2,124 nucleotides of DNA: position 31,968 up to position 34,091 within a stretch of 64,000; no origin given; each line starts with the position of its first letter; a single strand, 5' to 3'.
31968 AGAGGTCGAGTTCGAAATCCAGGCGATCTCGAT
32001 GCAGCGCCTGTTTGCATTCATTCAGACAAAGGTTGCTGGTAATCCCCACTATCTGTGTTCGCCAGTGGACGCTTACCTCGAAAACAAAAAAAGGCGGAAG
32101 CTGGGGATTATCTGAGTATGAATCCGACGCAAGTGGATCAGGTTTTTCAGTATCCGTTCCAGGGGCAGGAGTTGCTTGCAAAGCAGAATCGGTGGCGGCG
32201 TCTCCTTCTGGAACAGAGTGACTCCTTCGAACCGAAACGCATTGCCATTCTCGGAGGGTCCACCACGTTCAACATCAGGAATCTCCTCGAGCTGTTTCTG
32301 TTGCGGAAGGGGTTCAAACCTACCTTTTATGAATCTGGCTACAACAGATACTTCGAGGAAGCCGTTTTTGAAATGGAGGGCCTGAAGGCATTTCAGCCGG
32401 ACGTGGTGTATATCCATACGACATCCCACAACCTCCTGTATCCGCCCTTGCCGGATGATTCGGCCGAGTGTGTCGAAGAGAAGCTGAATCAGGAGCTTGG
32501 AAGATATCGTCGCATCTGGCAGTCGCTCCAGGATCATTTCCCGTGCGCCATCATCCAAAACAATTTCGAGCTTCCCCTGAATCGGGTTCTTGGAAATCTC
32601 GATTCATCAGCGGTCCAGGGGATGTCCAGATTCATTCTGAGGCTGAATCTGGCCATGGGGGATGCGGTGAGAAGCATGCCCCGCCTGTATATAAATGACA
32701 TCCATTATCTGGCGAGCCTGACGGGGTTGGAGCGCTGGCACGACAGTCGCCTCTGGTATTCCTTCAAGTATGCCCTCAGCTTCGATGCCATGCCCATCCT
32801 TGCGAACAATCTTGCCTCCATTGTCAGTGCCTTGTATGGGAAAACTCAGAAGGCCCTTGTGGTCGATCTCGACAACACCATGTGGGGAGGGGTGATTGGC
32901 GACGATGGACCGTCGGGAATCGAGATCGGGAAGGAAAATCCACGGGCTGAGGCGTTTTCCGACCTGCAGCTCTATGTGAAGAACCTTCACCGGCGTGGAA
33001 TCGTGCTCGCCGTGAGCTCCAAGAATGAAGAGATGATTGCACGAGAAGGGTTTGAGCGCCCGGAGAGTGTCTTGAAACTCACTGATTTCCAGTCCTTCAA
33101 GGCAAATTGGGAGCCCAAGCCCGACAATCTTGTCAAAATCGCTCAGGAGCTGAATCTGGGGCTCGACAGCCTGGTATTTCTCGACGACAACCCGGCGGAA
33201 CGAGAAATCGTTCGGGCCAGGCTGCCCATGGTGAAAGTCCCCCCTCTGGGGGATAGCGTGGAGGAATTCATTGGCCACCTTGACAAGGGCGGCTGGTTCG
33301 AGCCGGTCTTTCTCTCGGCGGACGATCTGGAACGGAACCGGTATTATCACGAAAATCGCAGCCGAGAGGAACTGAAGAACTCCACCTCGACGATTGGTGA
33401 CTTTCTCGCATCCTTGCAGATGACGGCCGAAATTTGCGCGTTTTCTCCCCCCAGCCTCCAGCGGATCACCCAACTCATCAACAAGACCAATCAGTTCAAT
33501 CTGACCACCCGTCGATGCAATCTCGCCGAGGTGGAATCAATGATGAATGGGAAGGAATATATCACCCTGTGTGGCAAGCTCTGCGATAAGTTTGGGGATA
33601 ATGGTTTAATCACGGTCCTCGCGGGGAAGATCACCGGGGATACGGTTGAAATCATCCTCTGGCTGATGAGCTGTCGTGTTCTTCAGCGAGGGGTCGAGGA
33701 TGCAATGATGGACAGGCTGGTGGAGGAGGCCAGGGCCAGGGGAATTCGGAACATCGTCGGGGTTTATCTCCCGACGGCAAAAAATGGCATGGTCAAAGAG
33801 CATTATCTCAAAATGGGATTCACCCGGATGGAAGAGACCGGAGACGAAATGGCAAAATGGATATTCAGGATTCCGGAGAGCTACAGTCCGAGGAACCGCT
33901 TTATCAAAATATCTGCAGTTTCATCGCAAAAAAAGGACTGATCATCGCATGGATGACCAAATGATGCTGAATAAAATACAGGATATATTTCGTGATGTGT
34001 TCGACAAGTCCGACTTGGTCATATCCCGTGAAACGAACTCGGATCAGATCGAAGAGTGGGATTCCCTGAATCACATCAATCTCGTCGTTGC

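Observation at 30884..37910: Acyl-building module embedded in a nonulosonic-acid locus: MaoC dehydratase, AAC(3)-like N-acyltransferase, FkbH-like loader, ACP, SDR reductase, two radical SAM enzymes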

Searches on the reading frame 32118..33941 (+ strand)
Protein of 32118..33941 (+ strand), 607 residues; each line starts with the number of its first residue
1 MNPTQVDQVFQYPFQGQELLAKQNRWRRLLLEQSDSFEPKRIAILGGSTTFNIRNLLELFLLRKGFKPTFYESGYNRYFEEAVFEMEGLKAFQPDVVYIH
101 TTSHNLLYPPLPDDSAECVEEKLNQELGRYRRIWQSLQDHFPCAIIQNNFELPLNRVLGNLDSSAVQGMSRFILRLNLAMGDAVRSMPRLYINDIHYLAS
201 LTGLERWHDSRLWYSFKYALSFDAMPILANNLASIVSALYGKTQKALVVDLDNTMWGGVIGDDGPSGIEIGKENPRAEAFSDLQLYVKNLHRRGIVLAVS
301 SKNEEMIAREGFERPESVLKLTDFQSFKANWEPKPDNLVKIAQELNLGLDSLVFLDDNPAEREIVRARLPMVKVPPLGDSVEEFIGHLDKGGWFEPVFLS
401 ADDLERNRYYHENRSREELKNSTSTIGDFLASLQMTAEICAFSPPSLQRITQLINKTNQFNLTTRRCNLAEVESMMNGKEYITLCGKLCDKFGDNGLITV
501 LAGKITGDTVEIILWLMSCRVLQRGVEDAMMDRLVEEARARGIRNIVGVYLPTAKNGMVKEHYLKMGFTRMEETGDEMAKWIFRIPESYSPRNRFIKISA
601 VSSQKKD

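Call 4: search_protein_families(library=pfam, proteins=[window:32118-33941:+], max_evalue=0.01)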
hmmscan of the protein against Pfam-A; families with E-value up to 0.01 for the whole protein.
window:32118-33941:+ (607 aa): 2 families
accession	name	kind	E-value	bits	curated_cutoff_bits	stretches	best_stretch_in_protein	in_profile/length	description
PF21211.3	FkbH_N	-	7.2e-12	46.1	27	1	42-236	2-191/192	FkbH, N-terminal domain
PF00702.32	Hydrolase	-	0.00023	22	26.4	1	280-360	100-182/191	haloacid dehalogenase-like hydrolase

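Call 5: search_protein_families(library=ncbifam, proteins=[window:32118-33941:+], max_evalue=0.01)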
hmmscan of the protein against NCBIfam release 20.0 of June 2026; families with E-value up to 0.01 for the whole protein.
window:32118-33941:+ (607 aa): 3 families
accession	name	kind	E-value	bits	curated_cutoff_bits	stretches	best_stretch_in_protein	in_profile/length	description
TIGR01686.1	FkbH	subfamily_domain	2.1e-86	290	146.65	1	243-569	2-320/323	FkbH domain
TIGR01681.1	HAD-SF-IIIC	subfamily_domain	5.7e-17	62.8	35.75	1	245-365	1-128/132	HAD-IIIC family phosphatase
NF041951.1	phage_RstR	subfamily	0.0025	18.1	80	1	331-368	40-77/108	RstR family transcriptional repressor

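Call 14: find_homologous_proteins(query=window:32118-33941:+, max_evalue=1e-10)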
Query window:32118-33941:+ (607 aa): 8000 proteins with E <= 1e-10 among 8000 candidates; the best 120 are listed.
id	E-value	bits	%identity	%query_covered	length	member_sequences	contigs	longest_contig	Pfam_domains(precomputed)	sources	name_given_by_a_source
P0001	0.0e+0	1392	100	100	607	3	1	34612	PF21211.4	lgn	-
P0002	4.5e-247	840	61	99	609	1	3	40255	PF21211.4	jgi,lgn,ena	-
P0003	5.6e-240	816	60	98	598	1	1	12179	PF21211.4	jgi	-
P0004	2.0e-236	804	60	98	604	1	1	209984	PF21211.4,PF00702.33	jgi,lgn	jgi:FkbH-like protein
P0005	2.9e-215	735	62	85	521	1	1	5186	PF21211.4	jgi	-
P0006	9.2e-215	733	54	98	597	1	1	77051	PF21211.4,PF00702.33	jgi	jgi:FkbH-like protein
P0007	3.8e-207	708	54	97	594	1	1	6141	PF21211.4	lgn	-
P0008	1.5e-206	706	53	99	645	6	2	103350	PF13419.13,PF21211.4,PF00702.33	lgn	-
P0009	5.3e-206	704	53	97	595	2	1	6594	PF21211.4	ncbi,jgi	jgi:FkbH-like protein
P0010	1.4e-205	703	53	97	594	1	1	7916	PF21211.4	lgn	-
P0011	3.0e-205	701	54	97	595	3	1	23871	PF21211.4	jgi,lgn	jgi:FkbH-like protein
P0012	5.4e-205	701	54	97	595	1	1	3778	PF21211.4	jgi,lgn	jgi:FkbH-like protein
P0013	2.1e-204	699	53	97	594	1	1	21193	PF21211.4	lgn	-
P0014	4.3e-204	698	52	97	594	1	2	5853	PF21211.4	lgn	-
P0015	5.0e-204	697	54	97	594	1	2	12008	PF21211.4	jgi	-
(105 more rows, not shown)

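Call 15: find_encoding_contigs(protein=P0002, flank=10000, max_places=2)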
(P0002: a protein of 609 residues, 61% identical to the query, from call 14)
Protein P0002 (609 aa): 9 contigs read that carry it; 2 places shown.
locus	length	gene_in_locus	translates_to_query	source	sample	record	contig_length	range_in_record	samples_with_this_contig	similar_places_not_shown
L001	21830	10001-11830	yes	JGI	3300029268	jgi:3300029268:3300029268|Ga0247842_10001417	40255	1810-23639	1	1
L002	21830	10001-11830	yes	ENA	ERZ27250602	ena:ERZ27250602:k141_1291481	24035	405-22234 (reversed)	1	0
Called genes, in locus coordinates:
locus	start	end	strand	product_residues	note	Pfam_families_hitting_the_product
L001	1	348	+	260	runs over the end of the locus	PF02195:ParB_N, PF17762:HTH_ParB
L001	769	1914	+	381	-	PF00465:Fe-ADH, PF13685:Fe-ADH_2 (faint), PF25137:ADH_Fe_C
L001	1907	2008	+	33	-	-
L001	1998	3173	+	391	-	PF00155:Aminotran_1_2 (faint), PF00266:Aminotran_5, PF01041:DegT_DnrJ_EryC1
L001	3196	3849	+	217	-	PF00535:Glycos_transf_2, PF10111:Glyco_tranf_2_2, PF13641:Glyco_tranf_2_3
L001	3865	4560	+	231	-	PF02348:CTP_transf_3, PF12804:NTP_transf_3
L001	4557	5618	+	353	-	PF03102:NeuB, PF08666:SAF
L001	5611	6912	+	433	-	PF16254:DUF4910, PF09940:DUF2172, PF16221:HTH_47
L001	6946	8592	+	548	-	PF04055:Radical_SAM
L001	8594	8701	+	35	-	-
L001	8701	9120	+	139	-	PF01575:MaoC_dehydratas, PF13452:FAS1_DH_region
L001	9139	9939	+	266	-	PF02522:Antibiotic_NAT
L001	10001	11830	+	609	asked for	PF21211:FkbH_N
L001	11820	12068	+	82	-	-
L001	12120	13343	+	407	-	PF04055:Radical_SAM, PF13186:SPASM (weak)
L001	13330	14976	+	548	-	PF27859:LIC12162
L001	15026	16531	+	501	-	PF02310:B12-binding, PF04055:Radical_SAM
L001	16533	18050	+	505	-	PF01554:MatE (weak), PF01943:Polysacc_synt, PF13440:Polysacc_synt_3, PF01554:MatE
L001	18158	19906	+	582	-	PF00682:HMGL-like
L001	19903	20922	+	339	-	PF13237:Fer4_10 (weak), PF00037:Fer4 (weak), PF12838:Fer4_7 (weak), PF13187:Fer4_9 (weak), PF14697:Fer4_21, PF25160:LdpA_Fe-S-bd (weak), PF00037:Fer4 (weak), PF12617:LdpA_C, +3 more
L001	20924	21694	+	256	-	PF00702:Hydrolase, PF13419:HAD_2, PF13242:Hydrolase_like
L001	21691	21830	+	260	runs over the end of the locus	PF03328:HpcH_HpaI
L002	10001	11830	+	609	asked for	PF21211:FkbH_N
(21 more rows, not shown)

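Call 16: find_encoding_contigs(protein=P0004, flank=10000, max_places=2)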
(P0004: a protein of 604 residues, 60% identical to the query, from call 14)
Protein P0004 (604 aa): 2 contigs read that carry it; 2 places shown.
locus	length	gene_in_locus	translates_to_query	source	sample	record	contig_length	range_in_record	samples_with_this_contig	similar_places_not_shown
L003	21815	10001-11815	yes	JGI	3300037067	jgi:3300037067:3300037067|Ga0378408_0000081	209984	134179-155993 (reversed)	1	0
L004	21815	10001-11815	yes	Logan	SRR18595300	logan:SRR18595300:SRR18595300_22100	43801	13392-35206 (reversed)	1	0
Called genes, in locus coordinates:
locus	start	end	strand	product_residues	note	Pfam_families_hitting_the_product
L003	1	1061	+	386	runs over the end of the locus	PF00465:Fe-ADH, PF13685:Fe-ADH_2 (weak), PF25137:ADH_Fe_C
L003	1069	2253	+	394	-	PF00155:Aminotran_1_2 (weak), PF00266:Aminotran_5, PF01041:DegT_DnrJ_EryC1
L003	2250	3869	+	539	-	PF02348:CTP_transf_3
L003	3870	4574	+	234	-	PF02348:CTP_transf_3, PF12804:NTP_transf_3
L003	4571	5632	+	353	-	PF03102:NeuB, PF08666:SAF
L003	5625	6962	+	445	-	PF16254:DUF4910, PF09940:DUF2172, PF16221:HTH_47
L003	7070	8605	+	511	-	PF02310:B12-binding (faint), PF04055:Radical_SAM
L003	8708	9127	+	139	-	PF01575:MaoC_dehydratas, PF13452:FAS1_DH_region (weak)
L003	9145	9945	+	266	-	PF02522:Antibiotic_NAT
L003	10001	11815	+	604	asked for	PF21211:FkbH_N, PF00702:Hydrolase (faint)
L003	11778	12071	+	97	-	-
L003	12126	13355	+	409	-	PF04055:Radical_SAM, PF13186:SPASM (weak)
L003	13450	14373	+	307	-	-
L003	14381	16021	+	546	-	PF27859:LIC12162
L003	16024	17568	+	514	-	-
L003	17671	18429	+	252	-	PF03328:HpcH_HpaI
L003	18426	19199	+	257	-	PF02348:CTP_transf_3, PF12804:NTP_transf_3 (weak)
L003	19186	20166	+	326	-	PF13489:Methyltransf_23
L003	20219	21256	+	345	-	PF01408:GFO_IDH_MocA, PF22725:GFO_IDH_MocA_C3, PF02894:GFO_IDH_MocA_C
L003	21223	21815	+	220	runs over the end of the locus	PF13580:SIS_2, PF01380:SIS (weak)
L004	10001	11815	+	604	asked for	PF21211:FkbH_N, PF00702:Hydrolase (faint)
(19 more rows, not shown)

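Call 21: search_solved_structures(query=window:32118-33941:+, max_evalue=0.01)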
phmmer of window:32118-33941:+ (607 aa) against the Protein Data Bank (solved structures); distinct sequences matched with E-value up to 0.01: 1.
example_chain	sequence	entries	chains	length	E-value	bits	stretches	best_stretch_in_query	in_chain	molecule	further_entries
3slr_A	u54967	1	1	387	4.1e-55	190.7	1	32-398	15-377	uncharacterized protein BF1531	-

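Call 26: find_related_loci(query=A1, collection=genome_contigs, flank=10000)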
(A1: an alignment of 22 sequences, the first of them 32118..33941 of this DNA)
Query A1 (607 aa) in genome_contigs; peptide patterns used: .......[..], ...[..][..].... (x = any residue, [..] = any of these).
600 stretches matched a pattern (row limit reached: there are more); 596 encode a relative of the query (tblastn E <= 1e-3); the best 80 are kept; 80 distinct loci.
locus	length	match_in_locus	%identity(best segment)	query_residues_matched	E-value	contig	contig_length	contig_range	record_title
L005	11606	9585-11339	52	10-598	0e+0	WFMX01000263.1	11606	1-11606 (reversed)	MAG: Epsilonproteobacteria bacterium isolate S010_26 k151_334544, whole genome shotgun sequence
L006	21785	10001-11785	50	5-600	0e+0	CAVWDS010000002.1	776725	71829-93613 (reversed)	MAG: uncultured Acidobacteriota bacterium isolate MFD01299.bin.2.212 genome assembly, contig: contig_15960, whole genome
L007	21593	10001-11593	53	40-571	0e+0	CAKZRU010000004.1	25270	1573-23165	MAG TPA_asm: uncultured Myxococcales bacterium isolate ERR2094175_bin.130_CONCOCT_v1.1_MAG genome assembly, contig: ERZ6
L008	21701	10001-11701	51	39-605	0e+0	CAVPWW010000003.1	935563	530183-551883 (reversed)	MAG: Candidatus Acidoferrales bacterium isolate MFD01716.bin.1.195 genome assembly, contig: contig_19216, whole genome s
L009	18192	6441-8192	49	12-599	0e+0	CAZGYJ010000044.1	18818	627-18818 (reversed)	MAG TPA_asm: uncultured Methylomonas sp. isolate SRP163575_co2_99 genome assembly, contig: NODE_3500_length_18818_cov_44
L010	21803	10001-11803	48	5-606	0e+0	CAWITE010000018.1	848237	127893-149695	MAG: uncultured Acidobacteriota bacterium isolate MFD09222.bin.1.71 genome assembly, contig: contig_42958, whole genome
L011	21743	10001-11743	49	6-588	0e+0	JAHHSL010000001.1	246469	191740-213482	MAG: Ruthenibacterium sp. isolate MAG055 MAG055_1, whole genome shotgun sequence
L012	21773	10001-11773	49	8-599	0e+0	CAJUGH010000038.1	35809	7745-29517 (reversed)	MAG TPA_asm: uncultured Acetatifactor sp. isolate MGBC132220 genome assembly, contig: MGBC132220.38, whole genome shotgu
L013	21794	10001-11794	45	8-606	0e+0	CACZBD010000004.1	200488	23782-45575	MAG: uncultured Lachnospiraceae bacterium isolate RUG12462 genome assembly, contig: RUG12462_asm_4, whole genome shotgun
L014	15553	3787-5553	48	8-598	2e-180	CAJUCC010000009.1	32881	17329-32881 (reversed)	MAG TPA_asm: uncultured Lachnospiraceae bacterium isolate MGBC131886 genome assembly, contig: MGBC131886.9, whole genome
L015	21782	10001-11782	48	10-604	2e-180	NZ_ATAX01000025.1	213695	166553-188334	Ruminococcus flavefaciens 007c Rf007c_contig00752, whole genome shotgun sequence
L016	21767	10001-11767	47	11-599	2e-179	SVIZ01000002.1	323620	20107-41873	MAG: Oscillospiraceae bacterium isolate SIG422 NODE_12_length_323620_cov_10.970953, whole genome shotgun sequence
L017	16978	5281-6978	50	41-607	8e-179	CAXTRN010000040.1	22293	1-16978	MAG TPA_asm: uncultured Acidobacteriaceae bacterium isolate public_SRR13126796_metawrap_bin.1 genome assembly, contig: p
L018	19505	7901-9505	52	37-572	1e-178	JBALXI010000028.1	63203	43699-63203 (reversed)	MAG: Oleispira sp. isolate 9NakV-01 NODE_28_length_63203_cov_337.666001, whole genome shotgun sequence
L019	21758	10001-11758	48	9-598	1e-178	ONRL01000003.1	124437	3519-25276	uncultured Lentisphaerae bacterium isolate RUG572 genome assembly, contig: scaffold_425, whole genome shotgun sequence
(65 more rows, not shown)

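Call 39: search_solved_structures(query=L001:769-1914:+, max_evalue=1e-10)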
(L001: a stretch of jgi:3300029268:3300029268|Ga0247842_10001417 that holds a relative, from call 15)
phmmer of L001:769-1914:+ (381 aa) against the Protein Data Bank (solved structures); distinct sequences matched with E-value up to 1e-10: 41.
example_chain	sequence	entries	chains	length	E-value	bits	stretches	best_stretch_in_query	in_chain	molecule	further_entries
8zrl_A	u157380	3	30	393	3.3e-42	148.2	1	69-375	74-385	NAD-dependent methanol dehydrogenase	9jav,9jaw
8zwd_B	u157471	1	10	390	6.8e-42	147.2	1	81-371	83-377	NAD(P)-dependent methanol dehydrogenase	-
3bfj_A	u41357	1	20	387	5.1e-36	127.8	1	80-372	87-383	1,3-propanediol oxidoreductase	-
1vhd_A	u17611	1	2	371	2.7e-35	125.5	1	43-330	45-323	alcohol dehydrogenase, iron-containing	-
1o2d_A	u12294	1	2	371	2.8e-35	125.4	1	43-330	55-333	Alcohol dehydrogenase, iron-containing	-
3owo_A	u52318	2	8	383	1.4e-34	123.1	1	68-370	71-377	Alcohol dehydrogenase 2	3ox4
4fr2_A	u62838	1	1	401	2.2e-33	119.1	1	67-373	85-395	1,3-propanediol dehydrogenase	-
6jko_A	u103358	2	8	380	2.3e-32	115.8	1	2-286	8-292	Methanol dehydrogenase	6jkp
5br4_A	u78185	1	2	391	4.3e-31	111.6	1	10-345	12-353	Lactaldehyde reductase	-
7qlg_AAA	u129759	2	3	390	4.4e-30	108.3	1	10-345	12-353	Lactaldehyde reductase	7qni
7qnj_AAA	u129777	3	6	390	5.5e-30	108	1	10-345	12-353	Lactaldehyde reductase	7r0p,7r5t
1rrm_A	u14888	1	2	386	1e-29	107.1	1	10-345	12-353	Lactaldehyde reductase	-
2bi4_A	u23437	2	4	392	1.1e-29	107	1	10-345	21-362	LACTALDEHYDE REDUCTASE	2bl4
9ldl_C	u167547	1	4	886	1.7e-29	106.4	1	83-342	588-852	Aldehyde dehydrogenase family protein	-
7qls_AAA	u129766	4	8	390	3e-29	105.5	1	10-345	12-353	Lactaldehyde reductase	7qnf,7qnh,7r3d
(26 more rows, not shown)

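Call 40: search_solved_structures(query=L001:1998-3173:+, max_evalue=1e-30)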
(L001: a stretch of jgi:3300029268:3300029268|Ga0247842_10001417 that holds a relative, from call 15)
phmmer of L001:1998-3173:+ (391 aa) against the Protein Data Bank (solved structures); distinct sequences matched with E-value up to 1e-30: 30.
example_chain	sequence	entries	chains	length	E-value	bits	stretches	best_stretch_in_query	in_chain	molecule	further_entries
7b0d_A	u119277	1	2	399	4.2e-54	187.3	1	13-378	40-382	Glutamine--scyllo-inositol transaminase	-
3bn1_A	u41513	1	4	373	4.3e-47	164.2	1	17-387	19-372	Perosamine synthetase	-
3dr7_A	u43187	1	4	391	5.2e-47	164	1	17-387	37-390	Putative perosamine synthetase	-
3dr4_A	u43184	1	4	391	2.9e-46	161.5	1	17-387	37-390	Putative perosamine synthetase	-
3frk_A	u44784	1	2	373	3.8e-45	157.8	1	31-381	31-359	QdtB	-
7n63_A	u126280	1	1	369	2.5e-43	151.9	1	15-388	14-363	Putative aminotransferase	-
5uid_A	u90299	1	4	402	3.9e-39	138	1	34-386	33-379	Aminotransferase TlmJ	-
8sng_A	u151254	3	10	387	3.4e-38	135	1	32-385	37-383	UDP-4-amino-4-deoxy-L-arabinose--oxoglutarate aminotransferase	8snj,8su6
1mdo_A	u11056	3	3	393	9.2e-38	133.5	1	31-386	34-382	ArnB aminotransferase | UDP-4-amino-4-deoxy-L-arabinose--oxoglutarate aminotransferase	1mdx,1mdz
4lc3_A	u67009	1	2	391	4.8e-37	131.2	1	16-389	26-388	Putative UDP-4-amino-4-deoxy-l-arabinose--oxoglutarate aminotransferase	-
6blg_A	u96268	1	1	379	5.3e-37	131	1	17-366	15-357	dTDP-4-amino-4,6-dideoxygalactose transaminase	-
4oca_A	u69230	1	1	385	6.6e-37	130.7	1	31-386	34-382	UDP-4-amino-4-deoxy-L-arabinose--oxoglutarate aminotransferase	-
4piw_A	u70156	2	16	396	4.3e-36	128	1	18-346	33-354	TDP-4-keto-6-deoxy-D-glucose transaminase family protein | dTDP-4-amino-4,6-dideoxygalactose transaminase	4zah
5w70_A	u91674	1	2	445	5.7e-36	127.6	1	35-316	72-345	L-glutamine:2-deoxy-scyllo-inosose aminotransferase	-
3uwc_A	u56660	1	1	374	9.1e-36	127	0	25-215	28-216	Nucleotide-sugar aminotransferase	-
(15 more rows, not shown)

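Call 46: find_encoding_contigs(protein=P0001, flank=1000, max_places=3)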
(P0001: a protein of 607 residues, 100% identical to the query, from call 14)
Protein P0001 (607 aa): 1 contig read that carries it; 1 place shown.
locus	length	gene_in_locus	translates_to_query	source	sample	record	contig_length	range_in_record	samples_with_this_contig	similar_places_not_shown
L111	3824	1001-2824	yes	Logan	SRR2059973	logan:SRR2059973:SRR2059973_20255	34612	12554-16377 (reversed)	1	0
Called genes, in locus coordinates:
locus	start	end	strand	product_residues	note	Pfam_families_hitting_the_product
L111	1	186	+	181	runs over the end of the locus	PF01575:MaoC_dehydratas, PF13452:FAS1_DH_region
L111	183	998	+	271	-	PF02522:Antibiotic_NAT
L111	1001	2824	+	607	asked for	PF21211:FkbH_N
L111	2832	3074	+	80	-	PF00550:PP-binding (weak)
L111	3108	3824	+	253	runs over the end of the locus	PF00106:adh_short, PF08659:KR (faint), PF13561:adh_short_C2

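Call 53: find_encoding_contigs(protein=P0001, flank=10000, max_places=3)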
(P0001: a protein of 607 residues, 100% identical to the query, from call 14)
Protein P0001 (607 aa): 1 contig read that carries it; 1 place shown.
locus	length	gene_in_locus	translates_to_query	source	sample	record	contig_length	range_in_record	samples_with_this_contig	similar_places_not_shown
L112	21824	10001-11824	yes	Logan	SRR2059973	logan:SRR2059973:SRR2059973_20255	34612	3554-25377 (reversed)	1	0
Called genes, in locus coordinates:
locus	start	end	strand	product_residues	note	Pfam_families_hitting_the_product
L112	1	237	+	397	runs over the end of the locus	PF13439:Glyco_transf_4, PF13579:Glyco_trans_4_4, PF20706:GT4-conflict (weak), PF00534:Glycos_transf_1, PF13692:Glyco_trans_1_4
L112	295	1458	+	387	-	PF00534:Glycos_transf_1, PF13692:Glyco_trans_1_4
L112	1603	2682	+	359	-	PF00465:Fe-ADH, PF13685:Fe-ADH_2 (faint), PF25137:ADH_Fe_C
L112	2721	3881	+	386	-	PF01053:Cys_Met_Meta_PP, PF00155:Aminotran_1_2, PF01041:DegT_DnrJ_EryC1, PF01212:Beta_elim_lyase (weak)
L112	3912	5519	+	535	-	PF04101:Glyco_tran_28_C (weak)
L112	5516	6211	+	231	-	PF02348:CTP_transf_3, PF12804:NTP_transf_3 (weak)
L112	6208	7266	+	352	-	PF03102:NeuB, PF08666:SAF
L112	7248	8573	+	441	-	PF16254:DUF4910, PF09940:DUF2172, PF16221:HTH_47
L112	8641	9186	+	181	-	PF01575:MaoC_dehydratas, PF13452:FAS1_DH_region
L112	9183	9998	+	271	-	PF02522:Antibiotic_NAT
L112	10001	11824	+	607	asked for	PF21211:FkbH_N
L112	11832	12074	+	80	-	PF00550:PP-binding (weak)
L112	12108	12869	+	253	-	PF00106:adh_short, PF08659:KR (faint), PF13561:adh_short_C2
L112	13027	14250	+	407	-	PF04055:Radical_SAM, PF13186:SPASM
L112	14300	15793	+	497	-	PF02310:B12-binding, PF04055:Radical_SAM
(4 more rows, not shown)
